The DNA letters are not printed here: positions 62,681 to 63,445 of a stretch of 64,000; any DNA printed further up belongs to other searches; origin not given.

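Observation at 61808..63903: Early-like cassette with an extremely acidic 154-aa protein and a small zinc-finger protein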

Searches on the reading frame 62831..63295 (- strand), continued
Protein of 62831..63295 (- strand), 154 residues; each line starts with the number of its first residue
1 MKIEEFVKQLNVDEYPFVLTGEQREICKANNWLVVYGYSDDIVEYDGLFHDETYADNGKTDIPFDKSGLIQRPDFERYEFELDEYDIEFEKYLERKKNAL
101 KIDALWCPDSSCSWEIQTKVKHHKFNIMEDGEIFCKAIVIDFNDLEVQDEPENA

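Call 54: search_protein_families(library=pfam, proteins=[L128:2-1513:+, L128:1518-2225:+, L128:2336-2989:+, L128:2970-3389:+, L128:3382-3573:+, L128:4014-4562:+, L128:4559-4903:+], max_evalue=0.01)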
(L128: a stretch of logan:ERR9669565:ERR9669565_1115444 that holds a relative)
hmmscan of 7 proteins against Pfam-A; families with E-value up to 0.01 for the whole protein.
L128:2-1513:+ (503 aa): 2 families
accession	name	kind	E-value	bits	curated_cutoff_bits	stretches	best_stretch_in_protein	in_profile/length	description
PF09299.17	Mu-transpos_C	-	4.3e-15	55.9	21.7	1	326-384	2-60/61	Mu transposase, C-terminal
PF00665.32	rve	-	2.1e-06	28.3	32.6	1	124-222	15-101/102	Integrase core domain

L128:1518-2225:+ (235 aa): 11 families
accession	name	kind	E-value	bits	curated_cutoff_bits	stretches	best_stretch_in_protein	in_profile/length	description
PF13401.12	AAA_22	-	1.9e-15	57.8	27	1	32-153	6-130/130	AAA domain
PF00004.35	AAA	-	2.2e-12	48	21.2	1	35-165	2-124/131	ATPase family associated with various cellular activities (AAA)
PF05621.17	TniB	-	2.9e-07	30.5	22.4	1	4-158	8-174/189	Bacterial TniB protein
PF13191.12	AAA_16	-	1.6e-05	25.9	32.6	1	16-120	9-144/167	AAA ATPase domain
PF13671.12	AAA_33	-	0.0003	21.5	27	1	35-83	3-49/143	AAA domain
PF13245.12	AAA_19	-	0.00052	20.6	25.1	1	35-145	15-124/134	AAA domain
PF05496.18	RuvB_N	-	0.00075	19.7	27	0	9-65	12-66/159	Holliday junction DNA helicase RuvB P-loop domain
PF13173.12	AAA_14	-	0.00092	19.7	27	1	37-164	8-115/129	AAA domain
PF07728.20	AAA_5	-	0.0015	19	22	1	35-121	3-79/139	AAA domain (dynein-related subfamily)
PF01637.24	ATPase_2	-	0.0015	18.8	33.2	1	35-127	24-136/225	ATPase domain predominantly from Archaea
PF24883.2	NPHP3_N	-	0.0022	18.6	24.8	0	71-137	86-153/164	Nephrocystin 3, N-terminal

L128:2336-2989:+ (217 aa): 0 families

L128:2970-3389:+ (139 aa): 1 family
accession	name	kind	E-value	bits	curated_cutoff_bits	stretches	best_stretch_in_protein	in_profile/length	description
PF06252.17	GemA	-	0.0067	17.8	27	1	29-90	1-55/119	Bacteriophage Mu, GemA protein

L128:3382-3573:+ (63 aa): 0 families

L128:4014-4562:+ (182 aa): 1 family
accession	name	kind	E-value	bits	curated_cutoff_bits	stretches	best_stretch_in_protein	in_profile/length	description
PF04802.21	PP4R3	-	0.00086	18.5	27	1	71-145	322-397/497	Phosphatase 4 regulatory subunit 3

L128:4559-4903:+ (114 aa): 0 families

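Call 58: fold_search(model_id=the predicted structure, library=pdb)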
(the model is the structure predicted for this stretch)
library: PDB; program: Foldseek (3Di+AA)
matches with E <= 10: 221; with E <= 0.001: 0
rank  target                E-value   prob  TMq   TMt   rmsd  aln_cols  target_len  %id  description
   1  8gcj_C                6.7e-01  0.03  0.13  0.10  17.6       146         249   12  PCNA (released 2024-05-29)
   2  8gnn_B                6.7e-01  0.03  0.13  0.09  17.6       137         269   12  Crystal structure of the human RAD9-RAD1-HUS1-RAD17 complex (released 2023-03-08)
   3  1ud9_C                7.5e-01  0.05  0.17  0.13  15.4       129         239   14  Crystal Structure of Proliferating Cell Nuclear Antigen (PCNA) Homolog From Sulfolobus tokodaii (released 2004-06-15)
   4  8xak_C                8.5e-01  0.06  0.13  0.06  11.6        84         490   12  Structure of Pif1-G4 complex (released 2024-07-31)
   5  7zep_A                9.0e-01  0.06  0.20  0.05  17.3       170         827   12  Human SLFN11 E209A dimer (released 2022-09-28)
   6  5yd0_B                9.0e-01  0.05  0.13  0.07  19.3       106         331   13  Crystal structure of Schlafen 13 (SLFN13) N'-domain (released 2018-03-28)
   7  5mav_B                9.0e-01  0.02  0.13  0.10  17.6       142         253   10  Crystal structure of human PCNA in complex with PARG (poly(ADP-ribose) glycohydrolase) peptide. (released 2017-08-02)
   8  8gjf_B                1.1e+00  0.02  0.15  0.11  15.4       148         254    7  afupcna bound with peptide mimetic (released 2024-01-24)
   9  7m5n_B                1.1e+00  0.02  0.14  0.10  15.9       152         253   10  PCNA bound to peptide mimetic with linker (released 2021-08-11)
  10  1ul1_A                1.1e+00  0.02  0.13  0.09  17.0       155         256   10  Crystal structure of the human FEN1-PCNA complex (released 2005-03-01)
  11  7fex                  1.3e+00  0.06  0.21  0.11  16.7       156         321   14  Crystal structure of Sus scrofa Schlafen11 N-terminal domain (2.69 A) (released 2023-06-07)
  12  5e0t_C                1.3e+00  0.03  0.16  0.11  16.0       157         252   11  Human PCNA mutant - S228I (released 2016-04-20)
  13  6eri_AG               1.4e+00  0.04  0.15  0.14  17.7       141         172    8  Structure of the chloroplast ribosome with chl-RRF and hibernation-promoting factor (released 2018-04-18)
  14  4q66_G                1.4e+00  0.03  0.16  0.13  30.8       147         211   12  Structure of Exomer bound to Arf1. (released 2014-09-17)
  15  6cbi_C                1.4e+00  0.02  0.13  0.10  18.0       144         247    9  PCNA in complex with inhibitor (released 2018-07-04)
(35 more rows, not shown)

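Call 73: search_solved_structures(query=A1, max_evalue=10)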
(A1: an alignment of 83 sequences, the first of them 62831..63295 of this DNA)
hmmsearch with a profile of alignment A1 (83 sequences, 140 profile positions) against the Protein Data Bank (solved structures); distinct sequences matched with E-value up to 10: 2.
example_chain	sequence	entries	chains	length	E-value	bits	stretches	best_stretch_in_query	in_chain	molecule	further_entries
9f8f_B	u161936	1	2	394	0.13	15.5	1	17-72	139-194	SLPH - S-layer protein HMW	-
7bqb_A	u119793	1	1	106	0.16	15.2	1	4-52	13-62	NF6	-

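Call 74: find_related_loci(query=window:62831-63295:-, collection=genome_contigs, flank=10000)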
Query window:62831-63295:- (154 aa) in genome_contigs; peptide patterns used: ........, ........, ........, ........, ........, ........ (x = any residue, [..] = any of these).
64 stretches matched a pattern; 2 encode a relative of the query (tblastn E <= 1e-3); 2 distinct loci.
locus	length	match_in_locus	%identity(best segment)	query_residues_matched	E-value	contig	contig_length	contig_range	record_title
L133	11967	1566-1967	32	1-139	6e-19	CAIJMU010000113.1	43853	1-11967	MAG: uncultured Spirochaetes bacterium isolate Ja_bin-4832 genome assembly, contig: bin-4832:113/193, whole genome shotg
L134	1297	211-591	30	1-146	8e-16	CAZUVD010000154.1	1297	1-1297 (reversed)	MAG TPA_asm: uncultured Coxiellaceae bacterium isolate SRP286056_co2_302 genome assembly, contig: NODE_212442_length_129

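Call 77: search_protein_families(library=pfam, alignment_id=A4, max_evalue=0.01)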
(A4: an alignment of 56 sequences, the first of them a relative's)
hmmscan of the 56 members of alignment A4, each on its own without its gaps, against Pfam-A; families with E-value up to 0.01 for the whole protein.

A. member 1, P0004 (203 aa): 0 families

B. families by the number of members that match (of 56 scanned): 7 families
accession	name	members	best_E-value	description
PF13619.11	KTSC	2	1.2e-14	KTSC domain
PF13876.11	Phage_gp49_66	1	5.4e-21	Phage protein (N4 Gp49/phage Sf6 gene 66) family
PF21825.2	crAss001_48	1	9.3e-18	crAss001_48 related protein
PF04447.17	dATP-dGTP_PPHyd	1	1.4e-08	dATP/dGTP pyrophosphohydrolase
PF03819.22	MazG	1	7.4e-05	MazG nucleotide pyrophosphohydrolase domain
PF01503.22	PRA-PH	1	0.00072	Phosphoribosyl-ATP pyrophosphohydrolase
PF00093.24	VWC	1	0.0079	von Willebrand factor type C domain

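Call 88: get_annotated_region(hit=H3, flank=5000)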
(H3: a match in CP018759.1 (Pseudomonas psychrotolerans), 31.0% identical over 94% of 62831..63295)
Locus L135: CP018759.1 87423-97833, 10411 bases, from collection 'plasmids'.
description: Pseudomonas psychrotolerans strain PRS08-11306 plasmid pPRS08-11306, complete sequence
organism: Pseudomonas psychrotolerans (NCBI taxid 237610)
taxonomy: Bacteria; Pseudomonadota; Gammaproteobacteria; Pseudomonadales; Pseudomonadaceae; Pseudomonas; Pseudomonas psychrotolerans
host: -; source: -; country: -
typing (MOB-suite, as given by PLSDB): non-mobilizable
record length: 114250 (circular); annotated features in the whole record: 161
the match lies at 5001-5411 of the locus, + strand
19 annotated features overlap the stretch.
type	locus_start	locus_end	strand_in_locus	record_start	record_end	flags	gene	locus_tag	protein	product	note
CDS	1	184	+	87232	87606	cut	-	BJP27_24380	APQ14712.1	hypothetical protein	-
CDS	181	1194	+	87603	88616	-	-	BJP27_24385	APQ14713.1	hypothetical protein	-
CDS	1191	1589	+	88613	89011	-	-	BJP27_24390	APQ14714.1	hypothetical protein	-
CDS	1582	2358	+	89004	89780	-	-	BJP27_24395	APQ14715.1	hypothetical protein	-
CDS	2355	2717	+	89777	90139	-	-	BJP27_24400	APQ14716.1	hypothetical protein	-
CDS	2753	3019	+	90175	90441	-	-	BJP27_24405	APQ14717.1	hypothetical protein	-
CDS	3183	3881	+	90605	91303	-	-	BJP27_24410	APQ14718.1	hypothetical protein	-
CDS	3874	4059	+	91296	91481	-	-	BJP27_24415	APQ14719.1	hypothetical protein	-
CDS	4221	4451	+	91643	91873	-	-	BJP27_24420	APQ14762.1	hypothetical protein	-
CDS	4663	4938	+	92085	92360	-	-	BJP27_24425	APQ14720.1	hypothetical protein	-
CDS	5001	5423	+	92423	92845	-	-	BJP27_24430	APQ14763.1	hypothetical protein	-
CDS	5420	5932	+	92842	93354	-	-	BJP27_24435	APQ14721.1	hypothetical protein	-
CDS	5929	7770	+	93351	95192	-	-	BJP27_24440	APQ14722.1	helicase SNF2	-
CDS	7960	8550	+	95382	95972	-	-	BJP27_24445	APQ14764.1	hypothetical protein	-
CDS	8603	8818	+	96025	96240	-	-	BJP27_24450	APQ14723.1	hypothetical protein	-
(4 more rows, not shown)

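Call 89: get_annotated_region(hit=H4, flank=5000)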
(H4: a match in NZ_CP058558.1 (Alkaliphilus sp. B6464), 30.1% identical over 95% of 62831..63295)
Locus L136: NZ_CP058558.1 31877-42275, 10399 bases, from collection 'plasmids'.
description: Alkaliphilus sp. B6464 plasmid pB6464, complete sequence
organism: Alkaliphilus sp. B6464 (NCBI taxid 2731219)
taxonomy: Bacteria; Bacillota; Clostridia; Peptostreptococcales; Natronincolaceae; Alkaliphilus; Alkaliphilus sp. B6464
host: -; source: -; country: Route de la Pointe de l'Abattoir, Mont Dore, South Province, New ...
typing (MOB-suite, as given by PLSDB): non-mobilizable
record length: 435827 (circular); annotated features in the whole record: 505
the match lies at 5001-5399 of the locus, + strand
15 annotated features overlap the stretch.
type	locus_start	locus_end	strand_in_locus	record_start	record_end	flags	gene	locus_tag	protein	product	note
CDS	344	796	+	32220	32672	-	-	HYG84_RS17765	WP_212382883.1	hypothetical protein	-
CDS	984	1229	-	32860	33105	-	-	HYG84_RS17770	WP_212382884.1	helix-turn-helix domain-containing protein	-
CDS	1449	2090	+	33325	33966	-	-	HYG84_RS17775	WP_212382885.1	NUDIX hydrolase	-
CDS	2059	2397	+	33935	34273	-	-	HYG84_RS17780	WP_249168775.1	aminoacyl-tRNA hydrolase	-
CDS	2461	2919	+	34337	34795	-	-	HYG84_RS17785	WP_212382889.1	DUF1653 domain-containing protein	-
CDS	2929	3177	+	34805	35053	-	-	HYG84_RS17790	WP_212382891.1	hypothetical protein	-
CDS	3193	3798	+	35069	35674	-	-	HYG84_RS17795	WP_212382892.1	hypothetical protein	-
CDS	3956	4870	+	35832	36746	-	-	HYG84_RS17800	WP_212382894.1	HD-GYP domain-containing protein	-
CDS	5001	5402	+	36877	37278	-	-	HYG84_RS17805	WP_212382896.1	hypothetical protein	-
CDS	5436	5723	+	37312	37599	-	-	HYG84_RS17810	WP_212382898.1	hypothetical protein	-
CDS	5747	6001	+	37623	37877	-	-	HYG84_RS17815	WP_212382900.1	hypothetical protein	-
CDS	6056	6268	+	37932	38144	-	-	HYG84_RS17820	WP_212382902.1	hypothetical protein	-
CDS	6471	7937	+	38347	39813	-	-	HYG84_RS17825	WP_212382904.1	DUF2325 domain-containing protein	-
CDS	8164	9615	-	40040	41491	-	-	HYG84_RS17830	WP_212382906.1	DNA cytosine methyltransferase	-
CDS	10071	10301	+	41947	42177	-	-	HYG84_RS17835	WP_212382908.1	hypothetical protein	-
